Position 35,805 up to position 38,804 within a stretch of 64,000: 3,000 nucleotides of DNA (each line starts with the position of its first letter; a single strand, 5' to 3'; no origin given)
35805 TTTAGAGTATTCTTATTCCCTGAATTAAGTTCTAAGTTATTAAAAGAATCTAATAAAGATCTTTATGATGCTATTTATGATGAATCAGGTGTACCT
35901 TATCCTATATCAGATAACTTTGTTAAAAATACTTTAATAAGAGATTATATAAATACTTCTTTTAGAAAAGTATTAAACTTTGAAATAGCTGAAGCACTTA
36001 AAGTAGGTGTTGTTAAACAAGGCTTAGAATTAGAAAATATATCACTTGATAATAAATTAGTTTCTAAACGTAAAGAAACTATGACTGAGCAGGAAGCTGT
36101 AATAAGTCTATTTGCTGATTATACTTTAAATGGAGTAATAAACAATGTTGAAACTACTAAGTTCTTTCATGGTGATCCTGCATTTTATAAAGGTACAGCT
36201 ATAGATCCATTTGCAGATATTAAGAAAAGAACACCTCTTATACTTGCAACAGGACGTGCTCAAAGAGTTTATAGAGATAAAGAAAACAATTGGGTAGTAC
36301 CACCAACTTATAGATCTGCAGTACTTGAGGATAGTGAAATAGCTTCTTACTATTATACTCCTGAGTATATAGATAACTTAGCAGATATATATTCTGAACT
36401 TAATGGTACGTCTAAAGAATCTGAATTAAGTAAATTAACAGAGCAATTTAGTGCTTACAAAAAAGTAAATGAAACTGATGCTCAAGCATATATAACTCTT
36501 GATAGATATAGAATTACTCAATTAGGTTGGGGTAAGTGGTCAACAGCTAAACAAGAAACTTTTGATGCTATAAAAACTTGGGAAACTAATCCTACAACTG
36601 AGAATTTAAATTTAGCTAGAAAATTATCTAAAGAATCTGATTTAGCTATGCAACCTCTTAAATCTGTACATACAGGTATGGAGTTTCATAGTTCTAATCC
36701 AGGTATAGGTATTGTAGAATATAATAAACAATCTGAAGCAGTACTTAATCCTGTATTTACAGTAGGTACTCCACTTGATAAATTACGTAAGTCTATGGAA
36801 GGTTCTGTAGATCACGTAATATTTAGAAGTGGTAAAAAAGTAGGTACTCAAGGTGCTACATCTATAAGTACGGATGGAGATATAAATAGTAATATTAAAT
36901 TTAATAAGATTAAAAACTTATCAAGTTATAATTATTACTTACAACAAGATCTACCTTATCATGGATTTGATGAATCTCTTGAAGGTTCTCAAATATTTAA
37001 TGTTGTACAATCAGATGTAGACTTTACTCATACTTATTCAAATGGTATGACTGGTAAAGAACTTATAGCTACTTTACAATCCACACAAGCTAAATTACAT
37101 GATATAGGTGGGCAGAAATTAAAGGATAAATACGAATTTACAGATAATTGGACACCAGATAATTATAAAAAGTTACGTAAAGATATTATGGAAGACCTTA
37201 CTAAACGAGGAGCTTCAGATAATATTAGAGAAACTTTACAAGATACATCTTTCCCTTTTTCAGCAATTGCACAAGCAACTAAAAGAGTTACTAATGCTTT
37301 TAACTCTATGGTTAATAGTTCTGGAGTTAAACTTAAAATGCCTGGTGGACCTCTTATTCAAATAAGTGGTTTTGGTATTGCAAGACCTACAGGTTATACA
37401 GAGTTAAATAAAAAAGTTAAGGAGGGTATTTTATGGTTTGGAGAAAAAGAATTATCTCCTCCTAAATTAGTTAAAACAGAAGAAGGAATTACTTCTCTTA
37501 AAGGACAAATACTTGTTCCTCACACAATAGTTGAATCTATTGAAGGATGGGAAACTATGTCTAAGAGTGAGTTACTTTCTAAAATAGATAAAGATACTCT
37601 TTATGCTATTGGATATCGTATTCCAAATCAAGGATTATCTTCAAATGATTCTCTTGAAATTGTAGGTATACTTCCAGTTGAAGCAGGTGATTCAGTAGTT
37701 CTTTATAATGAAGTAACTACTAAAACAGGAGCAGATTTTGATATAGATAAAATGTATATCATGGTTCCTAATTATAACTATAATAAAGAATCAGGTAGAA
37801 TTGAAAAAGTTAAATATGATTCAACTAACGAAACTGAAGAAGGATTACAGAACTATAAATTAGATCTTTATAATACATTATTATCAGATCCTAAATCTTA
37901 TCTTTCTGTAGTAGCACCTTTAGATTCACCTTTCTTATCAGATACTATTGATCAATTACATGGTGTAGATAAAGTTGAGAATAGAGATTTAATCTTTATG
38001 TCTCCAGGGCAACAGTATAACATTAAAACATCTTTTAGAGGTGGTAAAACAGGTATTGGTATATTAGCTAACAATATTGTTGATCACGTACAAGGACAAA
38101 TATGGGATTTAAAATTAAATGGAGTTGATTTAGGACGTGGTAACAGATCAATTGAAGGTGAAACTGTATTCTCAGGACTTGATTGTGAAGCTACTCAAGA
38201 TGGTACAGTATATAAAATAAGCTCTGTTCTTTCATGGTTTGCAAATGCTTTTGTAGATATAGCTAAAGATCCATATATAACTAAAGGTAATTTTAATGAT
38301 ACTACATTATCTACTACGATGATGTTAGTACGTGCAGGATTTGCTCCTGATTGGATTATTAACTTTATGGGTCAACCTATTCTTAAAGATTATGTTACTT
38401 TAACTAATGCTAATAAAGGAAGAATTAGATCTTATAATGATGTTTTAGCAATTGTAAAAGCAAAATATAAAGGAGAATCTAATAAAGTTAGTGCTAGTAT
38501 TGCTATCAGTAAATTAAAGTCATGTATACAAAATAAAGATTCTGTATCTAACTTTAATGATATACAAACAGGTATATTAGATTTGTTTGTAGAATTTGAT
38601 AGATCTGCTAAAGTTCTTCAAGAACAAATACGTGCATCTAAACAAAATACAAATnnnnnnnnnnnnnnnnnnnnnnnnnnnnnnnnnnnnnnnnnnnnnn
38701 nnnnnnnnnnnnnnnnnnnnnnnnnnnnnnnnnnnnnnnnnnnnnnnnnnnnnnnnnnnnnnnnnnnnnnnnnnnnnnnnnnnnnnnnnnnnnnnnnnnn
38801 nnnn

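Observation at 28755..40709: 3,984-aa giant virion protein embedding a crAss-type two-barrel RNA polymerase in a polyvalent effector chain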

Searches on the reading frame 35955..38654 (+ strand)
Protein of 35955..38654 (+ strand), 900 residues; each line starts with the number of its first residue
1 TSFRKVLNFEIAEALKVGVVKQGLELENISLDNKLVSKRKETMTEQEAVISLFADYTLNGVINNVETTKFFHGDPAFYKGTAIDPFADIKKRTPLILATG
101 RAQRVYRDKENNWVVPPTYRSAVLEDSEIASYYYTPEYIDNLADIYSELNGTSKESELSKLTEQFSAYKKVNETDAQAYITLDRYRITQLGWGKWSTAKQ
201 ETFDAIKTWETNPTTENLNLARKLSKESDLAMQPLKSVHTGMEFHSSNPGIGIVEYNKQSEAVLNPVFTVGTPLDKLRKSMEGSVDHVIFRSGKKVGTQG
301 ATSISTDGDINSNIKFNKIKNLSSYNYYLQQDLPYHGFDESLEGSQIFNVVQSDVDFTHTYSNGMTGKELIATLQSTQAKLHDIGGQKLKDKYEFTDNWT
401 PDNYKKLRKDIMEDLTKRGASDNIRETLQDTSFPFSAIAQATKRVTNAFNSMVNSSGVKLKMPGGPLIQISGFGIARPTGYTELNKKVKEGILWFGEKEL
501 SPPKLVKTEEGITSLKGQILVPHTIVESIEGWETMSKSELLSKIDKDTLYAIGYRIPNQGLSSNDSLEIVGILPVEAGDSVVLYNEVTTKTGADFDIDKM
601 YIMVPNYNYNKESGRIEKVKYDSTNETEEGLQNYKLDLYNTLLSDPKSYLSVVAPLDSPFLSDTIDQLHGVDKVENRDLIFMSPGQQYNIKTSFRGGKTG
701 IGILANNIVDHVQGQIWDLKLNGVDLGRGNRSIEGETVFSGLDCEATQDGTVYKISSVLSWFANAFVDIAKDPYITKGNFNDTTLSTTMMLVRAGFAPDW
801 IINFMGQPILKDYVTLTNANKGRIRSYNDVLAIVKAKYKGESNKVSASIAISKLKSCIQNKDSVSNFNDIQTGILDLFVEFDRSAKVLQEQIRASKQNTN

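Call 11: search_dna_similar(query=window:35955-38654:+, collection=phages, mode=protein, max_rows=30)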
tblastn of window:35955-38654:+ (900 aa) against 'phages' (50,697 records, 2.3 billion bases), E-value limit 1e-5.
Records with a match: 129; places in all: 129; records where one place covers at least 80% of the query: 13.
Best place of each record, by identity: <60% 129.
By first word of the organism name: uncultured 49; Bacteroides 32; Flavobacterium 29; Bacteriophage 5; Cellulophaga 2; Caudoviricetes 2; Dulem 2; crAssphage 2; IAS 2; Kolpuevirus 1; and 3 more.
By host as written in the record: - 58; Bacteroides intestinalis DSM 108646 25; Flavobacterium psychrophilum 950106-1/1 12; Bacteroides cellulosilyticus 4; Flavobacterium psychrophilum 020612-2/1 3; Flavobacterium psychrophilum strain FPS-D10 3; Cellulophaga baltica #14 2; Bacteroides xylanisolvens APCS1/XY 2; and 14 more.
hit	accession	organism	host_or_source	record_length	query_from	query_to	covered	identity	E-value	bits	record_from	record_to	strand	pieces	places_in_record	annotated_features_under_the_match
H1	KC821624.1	Cellulophaga phage phi14:2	Cellulophaga baltica #14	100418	2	900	100%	33.2%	3e-61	395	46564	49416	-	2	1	structural protein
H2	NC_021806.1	Cellulophaga phage phi14:2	Cellulophaga baltica #14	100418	2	900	100%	33.2%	3e-61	395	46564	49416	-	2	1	g066: Catalytic RNA polymerase subunit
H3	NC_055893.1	uncultured phage cr4_1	human feces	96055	28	812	87%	28.2%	9e-36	225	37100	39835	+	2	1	hypothetical protein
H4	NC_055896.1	uncultured phage cr113_1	human feces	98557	26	823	89%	27.8%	7e-54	210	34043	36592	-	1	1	DprA-like DNA recombination-mediator protein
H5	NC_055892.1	uncultured phage cr109_1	human feces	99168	32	823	88%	27.4%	3e-53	209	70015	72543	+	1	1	DprA-like DNA recombination-mediator protein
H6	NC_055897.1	uncultured phage cr114_1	human feces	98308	10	823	90%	26.5%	2e-45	184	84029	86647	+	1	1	hypothetical protein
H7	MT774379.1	uncultured phage cr118_1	human feces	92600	26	823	89%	27.0%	4e-49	195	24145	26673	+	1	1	DNA helicase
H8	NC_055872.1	uncultured phage cr118_1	human feces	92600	26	823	89%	27.0%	4e-49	195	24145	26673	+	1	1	exonuclease V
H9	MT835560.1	Bacteriophage sp.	human fecal samples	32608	10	823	90%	26.4%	7e-41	169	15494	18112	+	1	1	record has no annotation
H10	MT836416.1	Bacteriophage sp.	human fecal samples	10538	32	822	88%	25.2%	3e-40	167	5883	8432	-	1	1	record has no annotation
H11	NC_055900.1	uncultured phage cr125_1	human feces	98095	32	838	90%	24.6%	2e-40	168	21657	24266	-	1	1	nuclear pore complex protein-like protein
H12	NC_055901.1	uncultured phage cr130_1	Rhesus macaque feces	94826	48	845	89%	24.6%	6e-27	125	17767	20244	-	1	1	DprA-like DNA recombination-mediator protein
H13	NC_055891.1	uncultured phage cr60_1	human feces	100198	1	839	76%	28.4%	2e-31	203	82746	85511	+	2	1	nuclear pore complex protein-like protein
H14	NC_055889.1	uncultured phage cr53_1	human feces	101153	172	892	80%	25.9%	1e-31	140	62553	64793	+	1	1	hypothetical protein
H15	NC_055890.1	uncultured phage cr56_1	human feces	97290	170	816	72%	28.1%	6e-42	173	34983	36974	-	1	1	nuclear pore complex protein-like protein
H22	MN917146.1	Bacteroides phage crAss002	Bacteroides xylanisolvens APCS1/XY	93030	7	621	68%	25.0%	1e-13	82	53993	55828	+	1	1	putative RNAP catalytic subunit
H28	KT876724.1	Flavobacterium phage FpV4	Flavobacterium psychrophilum 950106-1/1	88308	55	599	61%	25.9%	1e-21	107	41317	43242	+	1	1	putative structural protein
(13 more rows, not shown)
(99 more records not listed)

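Call 12: get_annotated_region(hit=H2, flank=15000)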
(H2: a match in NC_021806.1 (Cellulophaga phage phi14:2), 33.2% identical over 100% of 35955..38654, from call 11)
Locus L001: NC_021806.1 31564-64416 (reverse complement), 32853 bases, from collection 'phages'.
description: Cellulophaga phage phi14:2, complete genome.
organism: Cellulophaga phage phi14:2 (NCBI taxid 1327990)
taxonomy: Viruses; Duplodnaviria; Heunggongvirae; Uroviricota; Caudoviricetes; Crassvirales; Steigviridae; Asinivirinae; Akihdevirus; Akihdevirus balticus
host: Cellulophaga baltica #14; source: seawater; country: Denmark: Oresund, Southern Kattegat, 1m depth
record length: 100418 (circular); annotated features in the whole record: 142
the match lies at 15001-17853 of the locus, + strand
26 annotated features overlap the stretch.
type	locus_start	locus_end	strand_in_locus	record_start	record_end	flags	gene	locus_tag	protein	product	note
CDS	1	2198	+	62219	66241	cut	g071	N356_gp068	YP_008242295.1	virion structural protein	annotation based on experimental MS/MS proteomics analysis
CDS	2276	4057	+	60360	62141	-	g070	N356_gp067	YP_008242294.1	tail protein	annotation based on experimental MS/MS proteomics analysis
CDS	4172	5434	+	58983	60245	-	g069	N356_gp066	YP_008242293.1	structural protein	annotation based on experimental MS/MS proteomics analysis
misc_feature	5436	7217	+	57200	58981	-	-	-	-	-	This is the location of an original feature which has been updated as of June 15 2020; g068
CDS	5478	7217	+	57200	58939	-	g068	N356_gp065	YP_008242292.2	structural protein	annotation based on experimental MS/MS proteomics analysis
CDS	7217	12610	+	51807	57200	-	g067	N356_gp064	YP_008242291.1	virion structural protein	annotation based on experimental MS/MS proteomics analysis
CDS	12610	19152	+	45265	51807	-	g066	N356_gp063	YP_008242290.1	Catalytic RNA polymerase subunit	annotation based on experimental MS/MS proteomics analysis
CDS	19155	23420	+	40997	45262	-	g065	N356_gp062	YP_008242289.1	RNA polymerase accociated protein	annotation based on experimental MS/MS proteomics analysis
CDS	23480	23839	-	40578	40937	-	g064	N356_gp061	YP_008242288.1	hypothetical protein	-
CDS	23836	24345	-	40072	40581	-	g063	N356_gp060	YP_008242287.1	metallophosphatase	annotation based on sequence similarity to NCBI AFC21710, CDD cl13995, and Pfam PF12850.2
CDS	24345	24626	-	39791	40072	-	-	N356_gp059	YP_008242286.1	hypothetical protein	-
CDS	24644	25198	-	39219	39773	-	g061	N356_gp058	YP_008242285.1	hypothetical protein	-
CDS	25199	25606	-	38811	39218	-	g060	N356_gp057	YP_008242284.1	phosphoheptose isomerase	-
CDS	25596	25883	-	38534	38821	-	g059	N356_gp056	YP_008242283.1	hypothetical protein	-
CDS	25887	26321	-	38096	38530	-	g058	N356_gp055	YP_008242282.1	hypothetical protein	-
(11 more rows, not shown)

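Call 31: find_related_loci(query=window:36255-38654:+, collection=viral_contigs, flank=10000)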
Query window:36255-38654:+ (800 aa) in viral_contigs; peptide patterns used: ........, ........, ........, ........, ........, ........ (x = any residue, [..] = any of these).
50 stretches matched a pattern; 25 encode a relative of the query (tblastn E <= 1e-3); 25 distinct loci.
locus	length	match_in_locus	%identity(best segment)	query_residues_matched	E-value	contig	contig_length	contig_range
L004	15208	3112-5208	33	71-716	1e-88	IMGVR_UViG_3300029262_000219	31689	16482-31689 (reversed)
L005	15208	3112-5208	33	71-716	1e-88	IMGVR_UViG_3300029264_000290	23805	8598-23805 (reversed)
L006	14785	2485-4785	31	18-717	2e-88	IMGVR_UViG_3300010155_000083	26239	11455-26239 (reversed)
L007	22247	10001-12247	30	68-796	5e-84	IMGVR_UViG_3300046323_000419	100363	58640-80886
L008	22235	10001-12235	33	18-722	2e-97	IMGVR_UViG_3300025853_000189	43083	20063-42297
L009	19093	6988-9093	30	71-714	4e-68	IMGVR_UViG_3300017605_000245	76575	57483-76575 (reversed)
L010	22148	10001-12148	30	71-726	4e-68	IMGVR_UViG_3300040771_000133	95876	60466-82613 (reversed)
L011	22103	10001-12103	30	71-714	5e-65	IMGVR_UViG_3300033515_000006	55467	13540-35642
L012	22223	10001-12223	27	15-799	6e-54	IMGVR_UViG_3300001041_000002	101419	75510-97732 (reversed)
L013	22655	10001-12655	32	15-796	8e-49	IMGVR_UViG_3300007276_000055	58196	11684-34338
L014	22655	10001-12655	32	15-796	6e-49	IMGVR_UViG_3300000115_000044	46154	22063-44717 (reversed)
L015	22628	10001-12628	30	41-796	6e-42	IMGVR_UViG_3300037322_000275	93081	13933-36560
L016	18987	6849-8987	26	47-799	8e-52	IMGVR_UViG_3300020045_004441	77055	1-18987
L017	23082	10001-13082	31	69-714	2e-36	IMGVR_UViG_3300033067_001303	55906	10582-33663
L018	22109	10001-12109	25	8-713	4e-34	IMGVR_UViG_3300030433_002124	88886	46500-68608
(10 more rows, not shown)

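Call 94: get_annotated_region(hit=H28, flank=12000)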
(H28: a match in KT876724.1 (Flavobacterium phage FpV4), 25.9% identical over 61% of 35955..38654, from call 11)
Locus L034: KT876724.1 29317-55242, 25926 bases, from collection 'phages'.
description: Flavobacterium phage FpV4, complete genome.
organism: Flavobacterium phage FpV4 (NCBI taxid 1740108)
taxonomy: Viruses; Duplodnaviria; Heunggongvirae; Uroviricota; Caudoviricetes; Fipvunavirus; Fipvunavirus Fpv4
host: Flavobacterium psychrophilum 950106-1/1; source: -; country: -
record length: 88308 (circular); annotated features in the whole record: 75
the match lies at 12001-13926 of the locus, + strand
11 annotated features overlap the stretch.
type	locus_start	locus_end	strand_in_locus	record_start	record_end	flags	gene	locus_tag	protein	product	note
CDS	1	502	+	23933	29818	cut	-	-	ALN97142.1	putative structural protein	-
CDS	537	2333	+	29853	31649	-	-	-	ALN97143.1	hypothetical protein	-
CDS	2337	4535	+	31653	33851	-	-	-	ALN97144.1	hypothetical protein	-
CDS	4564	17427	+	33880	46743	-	-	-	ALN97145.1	putative structural protein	-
CDS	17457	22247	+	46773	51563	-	-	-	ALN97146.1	hypothetical protein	-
CDS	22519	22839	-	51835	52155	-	-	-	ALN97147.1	hypothetical protein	-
CDS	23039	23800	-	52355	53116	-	-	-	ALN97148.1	hypothetical protein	-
CDS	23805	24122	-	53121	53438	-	-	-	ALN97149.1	hypothetical protein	-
CDS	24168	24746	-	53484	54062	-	-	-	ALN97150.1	hypothetical protein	-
CDS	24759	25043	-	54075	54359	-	-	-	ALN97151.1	hypothetical protein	-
CDS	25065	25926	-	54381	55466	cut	-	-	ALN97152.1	thymidylate synthase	-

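Call 95: get_annotated_region(hit=H22, flank=12000)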
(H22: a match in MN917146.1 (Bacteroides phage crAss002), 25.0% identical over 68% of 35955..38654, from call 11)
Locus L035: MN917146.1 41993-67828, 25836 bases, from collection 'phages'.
description: Bacteroides phage crAss002, complete genome.
organism: Bacteroides phage crAss002 (NCBI taxid 2709317)
taxonomy: Viruses; Duplodnaviria; Heunggongvirae; Uroviricota; Caudoviricetes; Crassvirales; Intestiviridae; Churivirinae; Jahgtovirus; Jahgtovirus secundus
host: Bacteroides xylanisolvens APCS1/XY; source: human feces; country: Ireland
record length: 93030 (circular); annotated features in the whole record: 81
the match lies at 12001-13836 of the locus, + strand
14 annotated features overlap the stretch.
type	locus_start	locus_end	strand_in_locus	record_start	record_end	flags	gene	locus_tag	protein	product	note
CDS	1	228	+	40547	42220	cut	-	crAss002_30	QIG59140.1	putative transmembrane protein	gp_30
CDS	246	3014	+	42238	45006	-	-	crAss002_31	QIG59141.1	hypothetical protein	gp_31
CDS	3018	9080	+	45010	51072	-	-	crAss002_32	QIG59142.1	putative RNAP catalytic subunit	gp_32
CDS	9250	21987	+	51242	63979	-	-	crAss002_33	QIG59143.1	putative RNAP catalytic subunit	gp_33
CDS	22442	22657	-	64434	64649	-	-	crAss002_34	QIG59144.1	hypothetical protein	gp_34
CDS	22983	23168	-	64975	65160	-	-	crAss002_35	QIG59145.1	hypothetical protein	gp_35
CDS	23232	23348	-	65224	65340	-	-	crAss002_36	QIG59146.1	hypothetical protein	gp_36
CDS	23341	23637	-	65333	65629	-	-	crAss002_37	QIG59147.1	hypothetical protein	gp_37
CDS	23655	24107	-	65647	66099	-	-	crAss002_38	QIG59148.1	hypothetical protein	gp_38; phage gp49_66 protein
CDS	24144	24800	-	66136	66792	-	-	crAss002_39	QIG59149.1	deoxyuridine triphosphatase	gp_39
CDS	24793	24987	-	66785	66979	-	-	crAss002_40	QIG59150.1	hypothetical protein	gp_40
CDS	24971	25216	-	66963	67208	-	-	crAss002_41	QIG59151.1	hypothetical protein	gp_41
CDS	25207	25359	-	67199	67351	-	-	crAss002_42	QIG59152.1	zinc finger protein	gp_42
CDS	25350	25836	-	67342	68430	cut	-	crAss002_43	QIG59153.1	hypothetical protein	gp_43; phage/plasmid-like protein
